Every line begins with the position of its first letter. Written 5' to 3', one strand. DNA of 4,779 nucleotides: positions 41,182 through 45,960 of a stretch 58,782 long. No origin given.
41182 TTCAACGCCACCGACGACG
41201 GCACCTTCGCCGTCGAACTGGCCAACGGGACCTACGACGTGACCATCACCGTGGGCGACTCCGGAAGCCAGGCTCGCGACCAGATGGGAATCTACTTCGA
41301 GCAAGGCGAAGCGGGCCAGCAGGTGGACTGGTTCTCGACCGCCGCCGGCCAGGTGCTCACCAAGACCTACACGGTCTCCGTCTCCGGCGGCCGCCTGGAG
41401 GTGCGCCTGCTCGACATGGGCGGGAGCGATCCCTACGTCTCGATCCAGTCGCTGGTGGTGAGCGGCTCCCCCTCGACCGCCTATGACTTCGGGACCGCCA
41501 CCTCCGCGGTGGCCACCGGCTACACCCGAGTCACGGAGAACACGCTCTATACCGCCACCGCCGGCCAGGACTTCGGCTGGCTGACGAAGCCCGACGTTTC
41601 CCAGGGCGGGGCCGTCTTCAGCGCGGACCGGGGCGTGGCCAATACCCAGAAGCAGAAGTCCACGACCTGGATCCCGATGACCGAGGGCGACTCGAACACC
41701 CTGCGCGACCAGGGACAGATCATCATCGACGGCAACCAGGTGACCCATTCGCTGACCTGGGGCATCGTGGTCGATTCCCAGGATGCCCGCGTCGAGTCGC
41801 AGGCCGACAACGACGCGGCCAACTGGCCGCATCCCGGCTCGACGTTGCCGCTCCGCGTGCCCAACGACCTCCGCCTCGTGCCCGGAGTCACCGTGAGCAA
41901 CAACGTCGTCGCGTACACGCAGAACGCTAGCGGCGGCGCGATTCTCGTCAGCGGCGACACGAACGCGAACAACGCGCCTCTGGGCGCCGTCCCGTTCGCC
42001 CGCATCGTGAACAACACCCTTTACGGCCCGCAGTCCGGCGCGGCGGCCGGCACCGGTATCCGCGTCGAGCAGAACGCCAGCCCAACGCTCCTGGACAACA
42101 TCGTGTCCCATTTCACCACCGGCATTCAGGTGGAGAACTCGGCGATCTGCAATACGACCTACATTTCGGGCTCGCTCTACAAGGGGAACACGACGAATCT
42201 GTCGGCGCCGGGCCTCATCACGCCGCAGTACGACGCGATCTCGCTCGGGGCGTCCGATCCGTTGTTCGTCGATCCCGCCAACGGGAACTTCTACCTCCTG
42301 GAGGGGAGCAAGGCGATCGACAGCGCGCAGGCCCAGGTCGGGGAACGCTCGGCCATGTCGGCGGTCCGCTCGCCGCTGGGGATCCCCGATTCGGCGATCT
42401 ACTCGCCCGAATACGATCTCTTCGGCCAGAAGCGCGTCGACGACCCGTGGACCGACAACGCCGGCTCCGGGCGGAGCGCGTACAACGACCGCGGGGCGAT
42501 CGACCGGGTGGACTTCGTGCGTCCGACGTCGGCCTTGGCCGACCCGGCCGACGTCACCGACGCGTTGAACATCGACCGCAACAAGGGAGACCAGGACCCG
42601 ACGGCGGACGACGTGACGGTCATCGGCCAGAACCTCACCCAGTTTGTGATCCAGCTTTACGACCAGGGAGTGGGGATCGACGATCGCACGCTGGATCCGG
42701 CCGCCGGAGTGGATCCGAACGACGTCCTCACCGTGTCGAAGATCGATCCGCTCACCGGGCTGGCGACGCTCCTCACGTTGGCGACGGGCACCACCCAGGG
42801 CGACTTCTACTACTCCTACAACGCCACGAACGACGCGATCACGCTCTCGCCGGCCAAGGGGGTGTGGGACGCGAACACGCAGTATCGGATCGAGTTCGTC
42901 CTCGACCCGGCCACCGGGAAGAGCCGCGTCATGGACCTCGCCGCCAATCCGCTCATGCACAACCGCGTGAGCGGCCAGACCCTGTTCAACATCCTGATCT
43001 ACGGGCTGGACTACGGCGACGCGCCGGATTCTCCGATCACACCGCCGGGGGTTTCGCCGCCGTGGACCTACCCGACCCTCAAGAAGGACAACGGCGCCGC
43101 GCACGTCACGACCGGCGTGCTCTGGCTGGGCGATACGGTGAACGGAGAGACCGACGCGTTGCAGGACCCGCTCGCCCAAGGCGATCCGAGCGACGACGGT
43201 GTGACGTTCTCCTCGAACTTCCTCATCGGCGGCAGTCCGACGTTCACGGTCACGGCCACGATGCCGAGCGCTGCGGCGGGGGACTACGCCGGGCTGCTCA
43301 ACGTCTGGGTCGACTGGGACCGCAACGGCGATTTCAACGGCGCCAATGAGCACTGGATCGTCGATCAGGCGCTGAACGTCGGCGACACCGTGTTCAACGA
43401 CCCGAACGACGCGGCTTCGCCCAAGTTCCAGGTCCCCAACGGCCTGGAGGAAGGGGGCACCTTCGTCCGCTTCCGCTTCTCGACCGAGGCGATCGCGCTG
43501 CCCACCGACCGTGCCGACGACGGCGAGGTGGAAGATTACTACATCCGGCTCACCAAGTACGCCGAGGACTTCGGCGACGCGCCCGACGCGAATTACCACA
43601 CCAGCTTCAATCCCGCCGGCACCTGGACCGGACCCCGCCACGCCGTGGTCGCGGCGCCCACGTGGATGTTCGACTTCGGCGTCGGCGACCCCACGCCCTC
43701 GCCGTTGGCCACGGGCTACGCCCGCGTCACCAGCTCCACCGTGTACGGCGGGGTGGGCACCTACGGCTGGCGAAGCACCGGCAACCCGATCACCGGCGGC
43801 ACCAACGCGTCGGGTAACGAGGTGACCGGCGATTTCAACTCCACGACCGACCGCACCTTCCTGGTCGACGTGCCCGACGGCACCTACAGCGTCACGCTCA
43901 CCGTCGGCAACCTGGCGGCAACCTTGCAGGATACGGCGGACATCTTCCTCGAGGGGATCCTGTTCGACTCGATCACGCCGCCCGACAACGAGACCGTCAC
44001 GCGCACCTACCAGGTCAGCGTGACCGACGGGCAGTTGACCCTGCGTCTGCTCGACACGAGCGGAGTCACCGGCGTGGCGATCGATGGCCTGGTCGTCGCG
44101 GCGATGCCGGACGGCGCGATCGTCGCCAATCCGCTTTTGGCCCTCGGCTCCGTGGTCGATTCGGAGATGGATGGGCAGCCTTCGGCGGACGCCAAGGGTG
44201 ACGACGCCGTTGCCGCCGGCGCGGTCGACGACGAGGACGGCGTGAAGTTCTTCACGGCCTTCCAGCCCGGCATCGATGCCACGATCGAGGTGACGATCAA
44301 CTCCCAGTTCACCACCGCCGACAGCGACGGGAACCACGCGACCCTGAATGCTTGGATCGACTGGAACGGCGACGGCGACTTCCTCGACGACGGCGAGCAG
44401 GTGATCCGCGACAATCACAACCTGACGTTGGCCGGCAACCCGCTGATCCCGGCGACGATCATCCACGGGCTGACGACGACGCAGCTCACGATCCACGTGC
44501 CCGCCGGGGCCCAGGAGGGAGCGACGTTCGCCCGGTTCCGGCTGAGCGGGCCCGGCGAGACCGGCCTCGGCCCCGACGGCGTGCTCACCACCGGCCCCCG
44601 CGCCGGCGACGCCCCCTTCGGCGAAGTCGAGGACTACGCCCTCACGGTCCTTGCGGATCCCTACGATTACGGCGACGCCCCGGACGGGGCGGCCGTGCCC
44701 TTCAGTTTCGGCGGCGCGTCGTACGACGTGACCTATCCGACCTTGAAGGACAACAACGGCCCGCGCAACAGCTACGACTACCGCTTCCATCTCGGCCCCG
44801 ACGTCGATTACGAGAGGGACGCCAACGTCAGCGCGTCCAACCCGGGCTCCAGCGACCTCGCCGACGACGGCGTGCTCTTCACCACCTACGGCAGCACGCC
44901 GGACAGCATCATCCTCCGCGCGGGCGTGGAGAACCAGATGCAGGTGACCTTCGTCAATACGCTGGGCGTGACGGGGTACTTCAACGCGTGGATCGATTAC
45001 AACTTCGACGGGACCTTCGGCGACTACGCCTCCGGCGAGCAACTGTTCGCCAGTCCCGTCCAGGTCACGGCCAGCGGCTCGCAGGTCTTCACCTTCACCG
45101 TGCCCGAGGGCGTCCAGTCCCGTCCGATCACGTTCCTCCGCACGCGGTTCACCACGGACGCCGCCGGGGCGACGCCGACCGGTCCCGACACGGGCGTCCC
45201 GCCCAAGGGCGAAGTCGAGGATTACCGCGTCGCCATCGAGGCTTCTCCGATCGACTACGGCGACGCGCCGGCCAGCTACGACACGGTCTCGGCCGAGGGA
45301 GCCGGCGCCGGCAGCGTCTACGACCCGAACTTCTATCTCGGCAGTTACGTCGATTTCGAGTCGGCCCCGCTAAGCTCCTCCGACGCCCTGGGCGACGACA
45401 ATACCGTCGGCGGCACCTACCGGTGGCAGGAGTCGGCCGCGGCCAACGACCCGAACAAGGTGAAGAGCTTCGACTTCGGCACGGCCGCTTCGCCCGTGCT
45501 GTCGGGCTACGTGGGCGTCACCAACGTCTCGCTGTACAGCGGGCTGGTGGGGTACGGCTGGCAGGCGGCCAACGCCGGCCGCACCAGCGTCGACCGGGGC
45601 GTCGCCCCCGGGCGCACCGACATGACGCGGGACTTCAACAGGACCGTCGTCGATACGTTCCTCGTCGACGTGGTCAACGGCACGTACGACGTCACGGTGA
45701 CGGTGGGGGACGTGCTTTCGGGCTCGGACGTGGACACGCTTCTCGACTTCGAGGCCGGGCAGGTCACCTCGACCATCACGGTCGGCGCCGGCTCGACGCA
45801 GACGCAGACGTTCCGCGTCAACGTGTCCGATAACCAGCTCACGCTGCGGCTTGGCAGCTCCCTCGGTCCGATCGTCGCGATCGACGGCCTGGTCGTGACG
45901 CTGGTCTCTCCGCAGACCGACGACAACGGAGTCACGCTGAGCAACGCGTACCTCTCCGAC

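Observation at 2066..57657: Mirror-image pair of paralogous giant genes (7,910 and 10,376 codons) as a candidate two-member surface mega-protein system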

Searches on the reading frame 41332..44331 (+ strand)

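Call 8: search_protein_families(library=pfam, proteins=[window:41332-44331:+], max_evalue=0.01)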
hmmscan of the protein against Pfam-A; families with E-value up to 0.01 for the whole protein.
window:41332-44331:+ (1000 aa): 4 families
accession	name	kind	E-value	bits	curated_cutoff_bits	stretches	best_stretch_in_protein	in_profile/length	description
PF20009.4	GEVED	-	4.1e-12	47.2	24.4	1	656-738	2-77/78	GEVED domain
PF21254.3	AGA-YXIM_GBD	-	8.8e-11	42.3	27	1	778-913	1-126/138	Beta-agarase/YXIM esterase-like, galactose-binding domain-like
PF17161.10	DUF5123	-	0.00023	22.7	35.1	1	225-323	3-99/113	Domain of unknown function (DUF5123)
PF13229.12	Beta_helix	-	0.00097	19.2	25.9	0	126-287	7-138/158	Right handed beta helix region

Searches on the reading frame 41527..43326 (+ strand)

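Call 78: search_protein_families(library=ncbifam, proteins=[window:41527-43326:+], max_evalue=0.01)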
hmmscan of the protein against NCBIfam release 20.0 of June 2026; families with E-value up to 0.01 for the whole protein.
window:41527-43326:+ (600 aa): 1 family
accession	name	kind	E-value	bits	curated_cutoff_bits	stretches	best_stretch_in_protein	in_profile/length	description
TIGR03804.1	para_beta_helix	repeat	0.0088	15.7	19.45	0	177-207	1-31/44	parallel beta-helix repeat protein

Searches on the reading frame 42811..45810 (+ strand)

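Call 8: search_protein_families(library=pfam, proteins=[window:42811-45810:+], max_evalue=0.01)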
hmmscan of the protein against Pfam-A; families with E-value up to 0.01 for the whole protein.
window:42811-45810:+ (1000 aa): 2 families
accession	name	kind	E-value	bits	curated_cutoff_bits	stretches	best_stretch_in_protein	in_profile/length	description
PF20009.4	GEVED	-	9.3e-35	119.7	24.4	3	163-245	2-77/78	GEVED domain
PF21254.3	AGA-YXIM_GBD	-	4.2e-17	62.8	27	2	285-420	1-126/138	Beta-agarase/YXIM esterase-like, galactose-binding domain-like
